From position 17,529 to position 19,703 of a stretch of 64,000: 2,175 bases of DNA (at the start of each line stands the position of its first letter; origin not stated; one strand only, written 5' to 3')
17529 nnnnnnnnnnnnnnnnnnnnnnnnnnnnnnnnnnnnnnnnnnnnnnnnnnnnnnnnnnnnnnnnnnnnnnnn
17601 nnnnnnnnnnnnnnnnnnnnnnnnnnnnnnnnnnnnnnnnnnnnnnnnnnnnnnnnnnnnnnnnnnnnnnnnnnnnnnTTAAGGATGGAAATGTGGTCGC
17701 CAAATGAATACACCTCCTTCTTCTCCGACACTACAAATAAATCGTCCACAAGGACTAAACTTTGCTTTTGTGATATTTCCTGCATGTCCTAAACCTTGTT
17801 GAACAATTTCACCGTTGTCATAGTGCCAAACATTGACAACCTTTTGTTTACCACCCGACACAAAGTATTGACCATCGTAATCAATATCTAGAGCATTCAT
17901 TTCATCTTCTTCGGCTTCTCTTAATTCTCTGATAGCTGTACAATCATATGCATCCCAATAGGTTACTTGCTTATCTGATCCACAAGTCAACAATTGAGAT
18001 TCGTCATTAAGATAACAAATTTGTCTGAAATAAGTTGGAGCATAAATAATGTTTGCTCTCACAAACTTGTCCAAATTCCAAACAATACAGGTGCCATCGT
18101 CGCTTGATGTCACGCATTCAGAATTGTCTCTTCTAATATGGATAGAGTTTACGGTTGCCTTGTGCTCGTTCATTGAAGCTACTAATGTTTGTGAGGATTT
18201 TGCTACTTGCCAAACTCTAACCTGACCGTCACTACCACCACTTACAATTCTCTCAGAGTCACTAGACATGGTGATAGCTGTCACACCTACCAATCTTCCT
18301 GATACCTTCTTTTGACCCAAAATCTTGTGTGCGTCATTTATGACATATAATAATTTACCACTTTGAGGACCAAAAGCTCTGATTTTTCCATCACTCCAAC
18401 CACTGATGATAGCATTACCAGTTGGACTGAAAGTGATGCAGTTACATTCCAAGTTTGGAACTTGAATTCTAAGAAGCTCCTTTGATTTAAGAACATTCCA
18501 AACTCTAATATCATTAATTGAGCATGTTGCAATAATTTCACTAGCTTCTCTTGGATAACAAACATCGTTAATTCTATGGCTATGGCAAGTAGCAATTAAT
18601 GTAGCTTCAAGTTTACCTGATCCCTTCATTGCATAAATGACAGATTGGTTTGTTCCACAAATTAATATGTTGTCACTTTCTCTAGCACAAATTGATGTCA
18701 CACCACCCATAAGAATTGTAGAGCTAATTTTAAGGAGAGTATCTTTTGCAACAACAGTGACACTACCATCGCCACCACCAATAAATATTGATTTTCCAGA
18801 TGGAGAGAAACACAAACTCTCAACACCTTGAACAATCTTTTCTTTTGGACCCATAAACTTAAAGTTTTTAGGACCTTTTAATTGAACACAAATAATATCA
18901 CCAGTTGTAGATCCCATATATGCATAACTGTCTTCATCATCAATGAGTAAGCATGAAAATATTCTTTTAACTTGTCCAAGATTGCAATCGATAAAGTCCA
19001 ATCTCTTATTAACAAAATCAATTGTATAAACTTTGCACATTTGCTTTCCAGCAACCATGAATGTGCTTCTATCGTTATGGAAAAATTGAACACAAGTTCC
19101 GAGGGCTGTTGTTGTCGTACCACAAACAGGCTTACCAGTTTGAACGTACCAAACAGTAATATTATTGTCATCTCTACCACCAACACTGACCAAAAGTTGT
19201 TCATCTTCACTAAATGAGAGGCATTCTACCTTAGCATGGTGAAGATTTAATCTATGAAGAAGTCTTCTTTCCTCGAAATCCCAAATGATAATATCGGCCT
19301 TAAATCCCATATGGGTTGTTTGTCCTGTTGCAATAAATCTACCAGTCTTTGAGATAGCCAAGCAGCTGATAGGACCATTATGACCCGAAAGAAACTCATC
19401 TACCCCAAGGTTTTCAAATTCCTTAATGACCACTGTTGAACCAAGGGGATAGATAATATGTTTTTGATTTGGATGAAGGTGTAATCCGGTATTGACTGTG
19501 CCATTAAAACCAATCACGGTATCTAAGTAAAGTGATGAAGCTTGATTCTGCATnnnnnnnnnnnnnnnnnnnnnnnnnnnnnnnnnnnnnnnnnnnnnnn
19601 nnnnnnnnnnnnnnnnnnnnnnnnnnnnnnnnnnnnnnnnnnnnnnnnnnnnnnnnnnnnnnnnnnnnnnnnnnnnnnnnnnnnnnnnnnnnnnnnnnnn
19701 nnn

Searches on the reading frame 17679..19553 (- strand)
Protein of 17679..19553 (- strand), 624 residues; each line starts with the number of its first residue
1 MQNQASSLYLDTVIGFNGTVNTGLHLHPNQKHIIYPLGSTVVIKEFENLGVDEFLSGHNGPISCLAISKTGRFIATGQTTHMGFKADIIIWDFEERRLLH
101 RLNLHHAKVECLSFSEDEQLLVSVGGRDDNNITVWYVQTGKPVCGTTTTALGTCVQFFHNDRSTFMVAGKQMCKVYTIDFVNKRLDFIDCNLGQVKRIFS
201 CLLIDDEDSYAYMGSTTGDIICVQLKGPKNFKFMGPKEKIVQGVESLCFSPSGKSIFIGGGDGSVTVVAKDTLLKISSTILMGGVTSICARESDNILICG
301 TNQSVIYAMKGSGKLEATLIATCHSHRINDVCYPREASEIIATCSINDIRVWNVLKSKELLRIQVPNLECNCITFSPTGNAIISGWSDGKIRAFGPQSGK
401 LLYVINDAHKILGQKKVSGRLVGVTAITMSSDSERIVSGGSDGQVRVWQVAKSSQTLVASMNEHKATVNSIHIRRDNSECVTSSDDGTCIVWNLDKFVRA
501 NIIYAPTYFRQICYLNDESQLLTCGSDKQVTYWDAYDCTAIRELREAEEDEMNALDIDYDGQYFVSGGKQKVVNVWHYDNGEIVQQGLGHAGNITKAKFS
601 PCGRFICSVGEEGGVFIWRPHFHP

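Call 9: search_protein_families(library=pfam, proteins=[window:17679-19553:-], max_evalue=0.001)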
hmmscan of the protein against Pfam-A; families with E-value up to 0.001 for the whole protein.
window:17679-19553:- (624 aa): 42 families (the best 25 are shown)
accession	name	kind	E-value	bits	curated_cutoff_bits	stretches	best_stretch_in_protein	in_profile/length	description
PF25174.1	Beta-prop_THOC3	-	8e-55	186.2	305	3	424-618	5-198/272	THOC3 beta-propeller domain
PF25173.1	Beta-prop_WDR3_1st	-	2.9e-50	170.9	154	3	340-534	2-183/184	WDR3 first beta-propeller domain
PF00400.38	WD40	-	5.1e-48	159.9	27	2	456-493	2-39/39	WD domain, G-beta repeat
PF24814.1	WD40_Prp19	-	8.3e-45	153.4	320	3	423-618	8-204/281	Prp19 WD40 domain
PF23409.1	Beta-prop_EML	-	8.7e-43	147.2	88.2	3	56-307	6-265/267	Echinoderm microtubule-associated protein first beta-propeller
PF24807.1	WD40_CDC20-Fz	-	4.7e-42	144.7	200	3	293-494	19-209/292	CDC20/Fizzy WD40 domain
PF24817.1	WD40_WDHD1_1st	-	6.8e-42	144.1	109.9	4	242-407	6-168/291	WDHD1 first WD40 domain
PF23414.1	Beta-prop_EML_2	-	1.2e-37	130.2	90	4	339-498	11-157/266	Echinoderm microtubule-associated protein second beta-propeller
PF25172.1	Beta-prop_WDR3_2nd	-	4.7e-34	118.4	140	3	458-578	168-288/293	WDR3 second beta-propeller domain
PF24780.1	WD40_MABP1-WDR62_1st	-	5.1e-32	111.9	496.3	2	23-273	2-252/328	MABP1/WDR62 first WD40 domain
PF24796.1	WDR55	-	4.7e-29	101.8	200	3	339-496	20-168/296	WDR55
PF23393.2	Beta-prop_WDR90_POC16_2nd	-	1.2e-28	100.5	60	2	513-618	185-290/291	WDR90/POC16, second beta-propeller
PF25175.1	Beta-prop_WDR5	-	1.5e-27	97.1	250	4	417-493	90-164/296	WDR5 beta-propeller domain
PF25171.1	Beta-prop_WDR36-Utp21_1st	-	3.6e-27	95.9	80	2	273-533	19-263/266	WDR36/Utp21 first beta-propeller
PF25168.1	Beta-prop_WDR36-Utp21_2nd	-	9.3e-26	91.4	84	3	409-619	101-310/335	WDR36/Utp21 second beta-propeller domain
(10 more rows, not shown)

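Call 10: find_encoding_contigs(protein=window:17679-19553:-, flank=2000, max_places=3)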
Protein window:17679-19553:- (624 aa): no gene with exactly this product is on record in the collection.

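Call 12: find_homologous_proteins(query=window:17679-19553:-, max_evalue=1e-20)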
Query window:17679-19553:- (624 aa): 944 proteins with E <= 1e-20 among 8000 candidates; the best 120 are listed.
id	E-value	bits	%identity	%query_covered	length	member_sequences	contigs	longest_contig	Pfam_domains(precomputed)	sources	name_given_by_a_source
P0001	0.0e+0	1279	85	100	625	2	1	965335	PF25168.2,PF23586.3,PF24105.2,PF24805.2,PF23342.2,PF23411.2,PF13570.14,PF24817.2,PF23798.2,PF23393.3,PF23609.2,PF24797.2,PF20426.5,PF25460.2,PF00400.39,PF23414.2,PF25178.1,PF23410.5,PF23775.2,PF25174.2,PF24814.2,PF23381.2,PF25173.2,PF23383.2,PF25171.2,PF12894.14,PF25175.2,PF24796.2,PF24780.2,PF16755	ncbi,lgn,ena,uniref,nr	ncbi:hypothetical protein FDP41_011426 [Naegleria fowleri]|uniref:Cilia- and flagella-associated pro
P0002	0.0e+0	1160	77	99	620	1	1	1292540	PF25168.2,PF23586.3,PF24105.2,PF24805.2,PF23342.2,PF23411.2,PF13570.14,PF24817.2,PF23798.2,PF23393.3,PF23389.2,PF20426.5,PF25460.2,PF00400.39,PF23414.2,PF25178.1,PF23410.5,PF23775.2,PF25174.2,PF24814.2,PF23381.2,PF25173.2,PF23383.2,PF25171.2,PF12894.14,PF25175.2,PF24796.2,PF24780.2,PF16755.12,PF2340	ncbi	ncbi:hypothetical protein ABK040_009052 [Willaertia magna]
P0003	1.9e-265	900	62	99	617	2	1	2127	PF25168.2,PF23586.3,PF24105.2,PF24805.2,PF17005.12,PF23342.2,PF23411.2,PF13570.14,PF24817.2,PF23798.2,PF23393.3,PF23389.2,PF20426.5,PF25460.2,PF00400.39,PF23414.2,PF25178.1,PF23410.5,PF23775.2,PF25174.2,PF24814.2,PF23381.2,PF25173.2,PF23383.2,PF25171.2,PF12894.14,PF25175.2,PF24796.2,PF24780.2,PF1675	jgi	-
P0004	1.0e-257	875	59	99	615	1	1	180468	PF25168.2,PF23586.3,PF24105.2,PF24805.2,PF23342.2,PF23411.2,PF24817.2,PF23798.2,PF23393.3,PF23609.2,PF20426.5,PF23341.2,PF25460.2,PF00400.39,PF11715.17,PF23414.2,PF25178.1,PF23410.5,PF23775.2,PF25174.2,PF24814.2,PF23381.2,PF25173.2,PF23383.2,PF25171.2,PF12894.14,PF25175.2,PF24796.2,PF24780.2,PF16755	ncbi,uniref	ncbi:flagella-associated protein 52 [Acrasis kona]|uniref:Cilia- and flagella-associated protein 52 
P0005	1.3e-251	855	57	100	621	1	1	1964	PF25168.2,PF23769.2,PF23586.3,PF24105.2,PF24805.2,PF17005.12,PF24017.3,PF23342.2,PF23411.2,PF13570.14,PF24817.2,PF23798.2,PF23393.3,PF23389.2,PF20426.5,PF25460.2,PF00400.39,PF23414.2,PF25178.1,PF23410.5,PF23775.2,PF25174.2,PF24814.2,PF23381.2,PF21029.4,PF25173.2,PF23383.2,PF25171.2,PF12894.14,PF2517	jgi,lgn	jgi:WD40 repeat protein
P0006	7.0e-242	822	56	98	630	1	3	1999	PF25168.2,PF24105.2,PF24805.2,PF17005.12,PF24017.3,PF23342.2,PF23411.2,PF24817.2,PF23798.2,PF23393.3,PF23389.2,PF20426.5,PF25460.2,PF00400.39,PF23414.2,PF25178.1,PF23410.5,PF23775.2,PF25174.2,PF24814.2,PF23381.2,PF25173.2,PF23383.2,PF25171.2,PF12894.14,PF25175.2,PF24796.2,PF24780.2,PF23409.2,PF25172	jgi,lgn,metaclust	metaclust:\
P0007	1.3e-240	818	57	98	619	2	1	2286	PF25168.2,PF23586.3,PF24105.2,PF24805.2,PF17005.12,PF23342.2,PF23411.2,PF24817.2,PF23798.2,PF23393.3,PF24797.2,PF20426.5,PF23341.2,PF25460.2,PF00400.39,PF23414.2,PF25178.1,PF23410.5,PF23775.2,PF25174.2,PF24814.2,PF23381.2,PF25173.2,PF23383.2,PF25171.2,PF12894.14,PF25175.2,PF24796.2,PF24780.2,PF16755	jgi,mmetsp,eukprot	mmetsp:Transcript_6499/g.24427 ORF Transcript_6499/g.24427 Transcript_6499/m.24427 type:complete len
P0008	3.0e-240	817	57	98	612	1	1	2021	PF25168.2,PF23586.3,PF24105.2,PF24805.2,PF17005.12,PF24017.3,PF23342.2,PF23411.2,PF13570.14,PF24817.2,PF23798.2,PF23393.3,PF23609.2,PF24797.2,PF20426.5,PF25460.2,PF00400.39,PF23414.2,PF25178.1,PF23410.5,PF23775.2,PF25174.2,PF24814.2,PF23381.2,PF25173.2,PF23383.2,PF25171.2,PF12894.14,PF23754.2,PF2517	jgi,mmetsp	mmetsp:Transcript_3004/g.4402 ORF Transcript_3004/g.4402 Transcript_3004/m.4402 type:complete len:61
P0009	1.0e-237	809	54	99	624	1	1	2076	PF25168.2,PF24105.2,PF24805.2,PF17005.12,PF24017.3,PF23342.2,PF13570.14,PF24817.2,PF23798.2,PF23393.3,PF23389.2,PF23609.2,PF20426.5,PF23341.2,PF25460.2,PF00400.39,PF23414.2,PF25178.1,PF23410.5,PF23775.2,PF25174.2,PF24814.2,PF23381.2,PF25173.2,PF23383.2,PF25171.2,PF12894.14,PF25175.2,PF24796.2,PF2478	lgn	-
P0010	6.6e-236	803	63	86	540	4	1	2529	PF25168.2,PF23586.3,PF24105.2,PF24805.2,PF25048.2,PF24017.3,PF23342.2,PF23411.2,PF13570.14,PF24817.2,PF23798.2,PF23393.3,PF23389.2,PF20426.5,PF23341.2,PF25460.2,PF00400.39,PF23414.2,PF25178.1,PF23410.5,PF23775.2,PF25174.2,PF24814.2,PF23381.2,PF25173.2,PF23383.2,PF25171.2,PF12894.14,PF25175.2,PF24796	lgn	-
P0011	3.7e-233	794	100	55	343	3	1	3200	PF25168.2,PF23586.3,PF24105.2,PF24805.2,PF23342.2,PF23411.2,PF24817.2,PF23393.3,PF20426.5,PF25460.2,PF00400.39,PF23414.2,PF23410.5,PF23775.2,PF25174.2,PF24814.2,PF23381.2,PF25173.2,PF23383.2,PF25171.2,PF12894.14,PF25175.2,PF24796.2,PF24780.2,PF23409.2,PF25172.2,PF24782.3,PF25391.2,PF23869.2,PF24807.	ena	-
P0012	8.5e-232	789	61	86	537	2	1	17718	PF25168.2,PF24105.2,PF24805.2,PF24017.3,PF23342.2,PF23411.2,PF13570.14,PF24817.2,PF23393.3,PF23609.2,PF20426.5,PF00400.39,PF23414.2,PF25178.1,PF23410.5,PF23775.2,PF25174.2,PF24814.2,PF23381.2,PF25173.2,PF23383.2,PF25171.2,PF12894.14,PF25175.2,PF24796.2,PF24780.2,PF23409.2,PF25172.2,PF24782.3,PF25391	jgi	jgi:WD40 repeat protein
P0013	1.2e-230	785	56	98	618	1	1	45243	PF25168.2,PF23586.3,PF24105.2,PF24805.2,PF17005.12,PF25048.2,PF23342.2,PF23411.2,PF13570.14,PF24817.2,PF23798.2,PF23393.3,PF24797.2,PF20426.5,PF23341.2,PF25460.2,PF00400.39,PF23414.2,PF25178.1,PF23410.5,PF23775.2,PF25174.2,PF24814.2,PF23381.2,PF25173.2,PF23383.2,PF25171.2,PF12894.14,PF25175.2,PF2479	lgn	-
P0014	7.8e-225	766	63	83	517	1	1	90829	PF25168.2,PF24105.2,PF24805.2,PF25048.2,PF23342.2,PF23411.2,PF13570.14,PF24817.2,PF23798.2,PF23393.3,PF20426.5,PF25460.2,PF00400.39,PF23414.2,PF25178.1,PF23410.5,PF23775.2,PF25174.2,PF24814.2,PF23381.2,PF25173.2,PF23383.2,PF25171.2,PF12894.14,PF25175.2,PF24796.2,PF24780.2,PF23409.2,PF25172.2,PF24782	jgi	jgi:WD40 repeat protein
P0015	9.2e-225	766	54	98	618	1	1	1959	PF25168.2,PF23586.3,PF24105.2,PF24805.2,PF17005.12,PF23342.2,PF23411.2,PF13570.14,PF24817.2,PF23798.2,PF23393.3,PF23389.2,PF24797.2,PF20426.5,PF23341.2,PF25460.2,PF00400.39,PF23414.2,PF25178.1,PF23410.5,PF23775.2,PF25174.2,PF24814.2,PF23381.2,PF25173.2,PF23383.2,PF25171.2,PF12894.14,PF25175.2,PF2479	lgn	-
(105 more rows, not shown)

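Call 66: find_encoding_contigs(protein=P0011, flank=5000, max_places=4)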
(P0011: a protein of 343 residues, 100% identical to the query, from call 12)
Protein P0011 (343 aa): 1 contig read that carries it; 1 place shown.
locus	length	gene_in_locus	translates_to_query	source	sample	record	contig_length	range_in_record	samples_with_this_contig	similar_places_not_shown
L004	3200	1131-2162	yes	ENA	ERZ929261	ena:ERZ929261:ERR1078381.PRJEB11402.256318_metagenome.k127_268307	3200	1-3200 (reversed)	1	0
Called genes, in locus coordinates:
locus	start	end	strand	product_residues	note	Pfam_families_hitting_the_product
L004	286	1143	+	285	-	PF25173:Beta-prop_WDR3_1st, PF25174:Beta-prop_THOC3, PF23381:Beta-prop_IFT122_1st, PF24780:WD40_MABP1-WDR62_1st, PF24807:WD40_CDC20-Fz, PF25175:Beta-prop_WDR5, PF23409:Beta-prop_EML, PF25171:Beta-prop_WDR36-Utp21_1st, +8 more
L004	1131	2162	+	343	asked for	PF23381:Beta-prop_IFT122_1st, PF24805:EIF3I, PF24807:WD40_CDC20-Fz, PF25171:Beta-prop_WDR36-Utp21_1st, PF25174:Beta-prop_THOC3, PF25175:Beta-prop_WDR5, PF23098:Beta-prop_NOL10_N, PF23342:WDR90_beta-prop_4th, +39 more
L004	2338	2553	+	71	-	-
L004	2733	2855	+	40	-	-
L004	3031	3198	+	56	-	?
